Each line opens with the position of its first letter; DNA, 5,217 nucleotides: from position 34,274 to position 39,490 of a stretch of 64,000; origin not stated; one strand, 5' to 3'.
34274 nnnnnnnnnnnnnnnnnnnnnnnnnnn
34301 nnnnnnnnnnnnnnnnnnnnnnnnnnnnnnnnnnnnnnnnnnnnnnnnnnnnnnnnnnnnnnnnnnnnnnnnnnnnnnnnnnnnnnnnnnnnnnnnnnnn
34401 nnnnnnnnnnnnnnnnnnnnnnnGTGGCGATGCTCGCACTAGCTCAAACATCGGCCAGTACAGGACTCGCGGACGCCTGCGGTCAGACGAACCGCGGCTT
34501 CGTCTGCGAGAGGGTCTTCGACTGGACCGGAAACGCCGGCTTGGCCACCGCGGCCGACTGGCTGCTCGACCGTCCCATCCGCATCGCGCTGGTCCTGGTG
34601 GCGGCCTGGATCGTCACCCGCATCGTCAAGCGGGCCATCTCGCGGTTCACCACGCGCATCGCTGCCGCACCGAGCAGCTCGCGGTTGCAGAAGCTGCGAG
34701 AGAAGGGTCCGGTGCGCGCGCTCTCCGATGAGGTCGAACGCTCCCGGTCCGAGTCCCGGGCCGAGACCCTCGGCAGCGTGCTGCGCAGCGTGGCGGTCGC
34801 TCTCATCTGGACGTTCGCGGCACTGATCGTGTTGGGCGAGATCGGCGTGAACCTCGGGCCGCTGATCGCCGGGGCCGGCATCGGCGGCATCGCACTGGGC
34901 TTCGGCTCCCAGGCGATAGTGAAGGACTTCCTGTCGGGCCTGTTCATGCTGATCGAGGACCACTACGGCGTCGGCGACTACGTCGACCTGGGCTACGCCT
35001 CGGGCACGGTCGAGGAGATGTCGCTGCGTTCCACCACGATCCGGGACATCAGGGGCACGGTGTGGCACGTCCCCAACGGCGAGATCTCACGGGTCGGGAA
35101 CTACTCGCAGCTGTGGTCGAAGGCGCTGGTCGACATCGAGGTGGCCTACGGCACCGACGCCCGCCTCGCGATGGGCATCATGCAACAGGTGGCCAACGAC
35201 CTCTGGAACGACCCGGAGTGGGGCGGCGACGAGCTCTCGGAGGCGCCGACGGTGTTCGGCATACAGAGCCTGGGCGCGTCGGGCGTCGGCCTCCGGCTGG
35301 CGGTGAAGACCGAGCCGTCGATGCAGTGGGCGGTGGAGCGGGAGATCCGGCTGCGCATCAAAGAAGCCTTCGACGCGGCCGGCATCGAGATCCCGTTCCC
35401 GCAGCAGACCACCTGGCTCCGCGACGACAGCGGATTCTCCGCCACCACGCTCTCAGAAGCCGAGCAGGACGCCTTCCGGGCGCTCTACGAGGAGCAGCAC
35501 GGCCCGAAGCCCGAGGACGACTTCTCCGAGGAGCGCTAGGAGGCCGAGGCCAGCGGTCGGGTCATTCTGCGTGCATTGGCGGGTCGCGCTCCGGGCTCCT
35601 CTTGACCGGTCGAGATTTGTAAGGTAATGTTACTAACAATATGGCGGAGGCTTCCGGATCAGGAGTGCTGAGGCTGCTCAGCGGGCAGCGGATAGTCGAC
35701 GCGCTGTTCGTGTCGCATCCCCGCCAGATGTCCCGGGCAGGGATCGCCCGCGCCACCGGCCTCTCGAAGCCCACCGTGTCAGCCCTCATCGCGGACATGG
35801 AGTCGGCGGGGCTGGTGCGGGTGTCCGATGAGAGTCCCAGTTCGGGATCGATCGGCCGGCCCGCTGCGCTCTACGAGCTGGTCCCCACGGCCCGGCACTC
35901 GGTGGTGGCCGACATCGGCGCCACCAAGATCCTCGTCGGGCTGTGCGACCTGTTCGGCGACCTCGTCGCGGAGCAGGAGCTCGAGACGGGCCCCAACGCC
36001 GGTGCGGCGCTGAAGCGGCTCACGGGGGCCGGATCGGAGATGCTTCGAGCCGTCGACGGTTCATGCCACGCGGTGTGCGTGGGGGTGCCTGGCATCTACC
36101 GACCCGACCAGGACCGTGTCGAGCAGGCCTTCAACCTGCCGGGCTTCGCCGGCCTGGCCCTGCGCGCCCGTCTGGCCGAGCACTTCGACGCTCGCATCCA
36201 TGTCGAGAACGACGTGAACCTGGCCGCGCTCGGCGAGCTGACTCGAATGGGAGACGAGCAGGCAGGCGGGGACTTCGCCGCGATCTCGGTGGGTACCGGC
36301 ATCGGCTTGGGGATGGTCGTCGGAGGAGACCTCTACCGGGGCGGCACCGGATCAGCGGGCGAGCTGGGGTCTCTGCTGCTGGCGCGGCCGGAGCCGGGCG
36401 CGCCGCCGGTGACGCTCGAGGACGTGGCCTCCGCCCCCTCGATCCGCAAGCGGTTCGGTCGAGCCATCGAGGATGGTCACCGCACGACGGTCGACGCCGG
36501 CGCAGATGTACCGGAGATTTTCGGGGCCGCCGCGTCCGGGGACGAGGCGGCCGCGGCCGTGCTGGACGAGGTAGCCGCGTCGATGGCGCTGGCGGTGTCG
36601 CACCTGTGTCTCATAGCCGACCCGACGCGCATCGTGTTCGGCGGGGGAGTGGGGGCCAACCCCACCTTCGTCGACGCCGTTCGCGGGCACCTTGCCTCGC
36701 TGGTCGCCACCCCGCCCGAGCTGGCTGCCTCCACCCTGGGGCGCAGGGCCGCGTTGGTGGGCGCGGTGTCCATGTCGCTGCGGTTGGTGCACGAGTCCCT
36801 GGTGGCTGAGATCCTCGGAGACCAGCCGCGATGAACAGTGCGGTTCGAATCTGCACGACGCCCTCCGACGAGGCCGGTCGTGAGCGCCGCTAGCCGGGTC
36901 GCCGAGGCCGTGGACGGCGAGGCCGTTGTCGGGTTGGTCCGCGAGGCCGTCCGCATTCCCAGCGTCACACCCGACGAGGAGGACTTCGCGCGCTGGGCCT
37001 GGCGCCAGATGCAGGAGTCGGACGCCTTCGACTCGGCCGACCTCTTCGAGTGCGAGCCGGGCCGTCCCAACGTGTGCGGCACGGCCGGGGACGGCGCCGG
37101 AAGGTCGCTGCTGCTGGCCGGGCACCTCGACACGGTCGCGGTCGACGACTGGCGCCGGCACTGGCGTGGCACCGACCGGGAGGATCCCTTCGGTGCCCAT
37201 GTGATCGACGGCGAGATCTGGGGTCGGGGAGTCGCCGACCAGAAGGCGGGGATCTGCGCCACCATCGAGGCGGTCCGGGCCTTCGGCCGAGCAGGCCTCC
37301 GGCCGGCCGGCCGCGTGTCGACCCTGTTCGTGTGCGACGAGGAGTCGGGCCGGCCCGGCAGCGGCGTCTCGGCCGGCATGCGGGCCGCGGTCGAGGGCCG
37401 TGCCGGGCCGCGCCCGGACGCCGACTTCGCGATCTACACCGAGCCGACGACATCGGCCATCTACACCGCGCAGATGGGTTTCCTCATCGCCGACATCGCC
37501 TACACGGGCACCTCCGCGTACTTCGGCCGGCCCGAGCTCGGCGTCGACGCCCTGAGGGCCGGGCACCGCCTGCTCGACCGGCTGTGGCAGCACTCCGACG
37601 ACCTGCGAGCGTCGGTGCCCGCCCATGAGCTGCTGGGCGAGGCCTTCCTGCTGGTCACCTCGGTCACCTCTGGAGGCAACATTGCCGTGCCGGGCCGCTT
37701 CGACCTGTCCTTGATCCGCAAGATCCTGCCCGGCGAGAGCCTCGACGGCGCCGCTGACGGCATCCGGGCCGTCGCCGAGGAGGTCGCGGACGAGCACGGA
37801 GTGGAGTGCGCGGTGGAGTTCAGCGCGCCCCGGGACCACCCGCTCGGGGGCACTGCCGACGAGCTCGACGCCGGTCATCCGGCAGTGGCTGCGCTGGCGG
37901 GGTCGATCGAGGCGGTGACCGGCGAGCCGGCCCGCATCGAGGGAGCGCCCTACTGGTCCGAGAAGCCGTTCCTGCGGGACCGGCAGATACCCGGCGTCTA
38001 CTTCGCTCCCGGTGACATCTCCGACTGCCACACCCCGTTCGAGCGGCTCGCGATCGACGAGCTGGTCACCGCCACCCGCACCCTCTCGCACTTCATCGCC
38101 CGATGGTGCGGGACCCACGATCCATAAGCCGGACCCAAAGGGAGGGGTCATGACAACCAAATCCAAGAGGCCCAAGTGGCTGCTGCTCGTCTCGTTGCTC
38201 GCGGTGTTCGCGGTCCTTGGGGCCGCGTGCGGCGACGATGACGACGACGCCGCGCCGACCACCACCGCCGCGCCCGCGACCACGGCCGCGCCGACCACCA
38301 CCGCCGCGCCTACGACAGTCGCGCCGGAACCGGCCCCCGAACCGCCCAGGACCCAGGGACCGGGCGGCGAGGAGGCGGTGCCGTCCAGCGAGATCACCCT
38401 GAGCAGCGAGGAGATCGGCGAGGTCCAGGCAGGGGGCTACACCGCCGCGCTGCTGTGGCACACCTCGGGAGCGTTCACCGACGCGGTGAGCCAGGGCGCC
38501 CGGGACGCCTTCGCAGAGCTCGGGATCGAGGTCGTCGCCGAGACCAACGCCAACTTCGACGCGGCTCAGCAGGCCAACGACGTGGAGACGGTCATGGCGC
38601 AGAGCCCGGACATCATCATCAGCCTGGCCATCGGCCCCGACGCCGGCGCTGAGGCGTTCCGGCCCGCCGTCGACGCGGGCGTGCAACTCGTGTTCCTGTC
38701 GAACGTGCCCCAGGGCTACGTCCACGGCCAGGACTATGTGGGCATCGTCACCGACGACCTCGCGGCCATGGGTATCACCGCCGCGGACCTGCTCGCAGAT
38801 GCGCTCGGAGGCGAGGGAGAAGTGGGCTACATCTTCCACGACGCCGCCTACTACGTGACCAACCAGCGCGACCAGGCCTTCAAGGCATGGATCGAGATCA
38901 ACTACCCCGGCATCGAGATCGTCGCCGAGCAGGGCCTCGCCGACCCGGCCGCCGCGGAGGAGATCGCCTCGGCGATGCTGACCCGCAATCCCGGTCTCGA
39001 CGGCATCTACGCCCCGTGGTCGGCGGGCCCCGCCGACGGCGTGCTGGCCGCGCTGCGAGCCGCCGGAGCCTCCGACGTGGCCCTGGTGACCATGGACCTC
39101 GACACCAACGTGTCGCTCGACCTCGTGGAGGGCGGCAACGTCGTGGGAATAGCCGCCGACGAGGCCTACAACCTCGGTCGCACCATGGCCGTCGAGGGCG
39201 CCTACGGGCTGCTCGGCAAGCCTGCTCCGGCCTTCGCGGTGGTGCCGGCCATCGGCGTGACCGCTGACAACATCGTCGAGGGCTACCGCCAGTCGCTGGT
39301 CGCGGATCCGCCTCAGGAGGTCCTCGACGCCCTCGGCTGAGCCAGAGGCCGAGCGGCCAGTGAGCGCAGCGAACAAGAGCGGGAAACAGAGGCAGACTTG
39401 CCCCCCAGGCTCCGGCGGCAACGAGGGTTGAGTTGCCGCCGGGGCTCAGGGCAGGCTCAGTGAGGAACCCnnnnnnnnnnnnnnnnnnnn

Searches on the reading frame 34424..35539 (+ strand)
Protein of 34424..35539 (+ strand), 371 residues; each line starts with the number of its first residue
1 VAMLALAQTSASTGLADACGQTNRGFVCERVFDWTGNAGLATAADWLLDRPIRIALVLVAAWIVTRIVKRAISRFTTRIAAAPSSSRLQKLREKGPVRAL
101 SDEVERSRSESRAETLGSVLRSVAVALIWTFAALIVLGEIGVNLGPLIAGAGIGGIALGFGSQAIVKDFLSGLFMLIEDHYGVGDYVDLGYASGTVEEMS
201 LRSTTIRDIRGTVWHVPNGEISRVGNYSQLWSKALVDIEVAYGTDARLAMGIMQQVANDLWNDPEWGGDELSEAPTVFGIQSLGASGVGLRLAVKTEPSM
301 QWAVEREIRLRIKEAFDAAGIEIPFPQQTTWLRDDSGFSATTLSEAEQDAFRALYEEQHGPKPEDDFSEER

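Call 50: search_protein_families(library=pfam, proteins=[window:34424-35539:+], max_evalue=0.0001)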
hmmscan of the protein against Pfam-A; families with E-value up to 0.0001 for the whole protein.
window:34424-35539:+ (371 aa): 3 families
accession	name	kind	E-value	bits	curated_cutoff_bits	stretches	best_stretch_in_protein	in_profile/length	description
PF00924.24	MS_channel_2nd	-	1.1e-17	64.3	20.2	1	165-228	2-67/68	Mechanosensitive ion channel, beta-domain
PF21082.3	MS_channel_3rd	-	6.5e-13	49.4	21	1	236-323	3-88/88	Mechanosensitive ion channel MscS, C-terminal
PF21088.3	MS_channel_1st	-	7.1e-08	32.7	23.1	1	127-163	6-42/42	Mechanosensitive ion channel, transmembrane helices 2/3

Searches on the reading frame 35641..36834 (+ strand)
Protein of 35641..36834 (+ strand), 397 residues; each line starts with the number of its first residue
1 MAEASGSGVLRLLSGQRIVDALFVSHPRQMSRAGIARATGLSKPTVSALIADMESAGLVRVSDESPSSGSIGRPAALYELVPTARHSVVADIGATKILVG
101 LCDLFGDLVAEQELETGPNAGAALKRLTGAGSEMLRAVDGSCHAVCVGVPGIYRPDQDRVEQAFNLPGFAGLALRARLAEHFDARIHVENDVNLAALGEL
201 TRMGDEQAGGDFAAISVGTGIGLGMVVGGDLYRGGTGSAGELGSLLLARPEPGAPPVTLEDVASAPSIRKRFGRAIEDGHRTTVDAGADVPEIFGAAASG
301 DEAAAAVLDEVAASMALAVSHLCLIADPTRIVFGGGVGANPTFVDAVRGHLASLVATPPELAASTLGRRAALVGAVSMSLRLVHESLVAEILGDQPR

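Call 50: search_protein_families(library=pfam, proteins=[window:35641-36834:+], max_evalue=0.0001)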
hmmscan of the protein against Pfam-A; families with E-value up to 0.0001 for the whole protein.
window:35641-36834:+ (397 aa): 4 families
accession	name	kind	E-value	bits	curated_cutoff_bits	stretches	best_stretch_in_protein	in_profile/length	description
PF00480.26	ROK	-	4.1e-38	132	22.9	1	91-378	5-290/294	ROK family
PF12802.13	MarR_2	-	5.3e-07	30.1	27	1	26-62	17-54/61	MarR family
PF09339.16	HTH_IclR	-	6.2e-06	26.3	22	1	22-60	11-49/52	IclR helix-turn-helix domain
PF13412.12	HTH_24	-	8.9e-05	22.4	21.9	0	26-60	15-48/48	Winged helix-turn-helix DNA-binding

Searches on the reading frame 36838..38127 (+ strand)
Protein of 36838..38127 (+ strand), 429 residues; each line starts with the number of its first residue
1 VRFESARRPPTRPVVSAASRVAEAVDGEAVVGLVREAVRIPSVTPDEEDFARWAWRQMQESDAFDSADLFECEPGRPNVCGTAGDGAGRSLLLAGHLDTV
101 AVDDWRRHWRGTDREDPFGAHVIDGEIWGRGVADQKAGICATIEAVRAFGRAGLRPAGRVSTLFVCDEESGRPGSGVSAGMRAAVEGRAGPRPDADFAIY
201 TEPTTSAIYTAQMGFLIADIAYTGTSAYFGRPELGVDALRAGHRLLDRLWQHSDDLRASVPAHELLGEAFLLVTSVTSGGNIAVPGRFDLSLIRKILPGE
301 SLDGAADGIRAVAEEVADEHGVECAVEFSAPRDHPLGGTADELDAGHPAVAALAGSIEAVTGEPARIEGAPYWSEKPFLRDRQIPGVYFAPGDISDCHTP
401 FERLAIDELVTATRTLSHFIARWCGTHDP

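Call 50: search_protein_families(library=pfam, proteins=[window:36838-38127:+], max_evalue=0.0001)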
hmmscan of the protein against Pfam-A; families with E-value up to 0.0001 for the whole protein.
window:36838-38127:+ (429 aa): 2 families
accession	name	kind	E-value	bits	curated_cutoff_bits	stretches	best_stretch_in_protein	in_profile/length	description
PF01546.33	Peptidase_M20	-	6e-28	98.6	24.6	1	92-421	1-205/206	Peptidase family M20/M25/M40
PF04389.22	Peptidase_M28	-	2.2e-05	24.7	21.3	1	78-175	1-73/193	Peptidase family M28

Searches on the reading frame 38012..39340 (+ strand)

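Call 50: search_protein_families(library=pfam, proteins=[window:38012-39340:+], max_evalue=0.0001)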
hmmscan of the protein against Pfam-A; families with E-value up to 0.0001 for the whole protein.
window:38012-39340:+ (442 aa): 1 family
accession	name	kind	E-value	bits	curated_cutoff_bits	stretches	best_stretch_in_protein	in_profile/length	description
PF13407.12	Peripla_BP_4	-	1.3e-34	120.3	35.1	1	149-393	6-247/258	Periplasmic binding protein domain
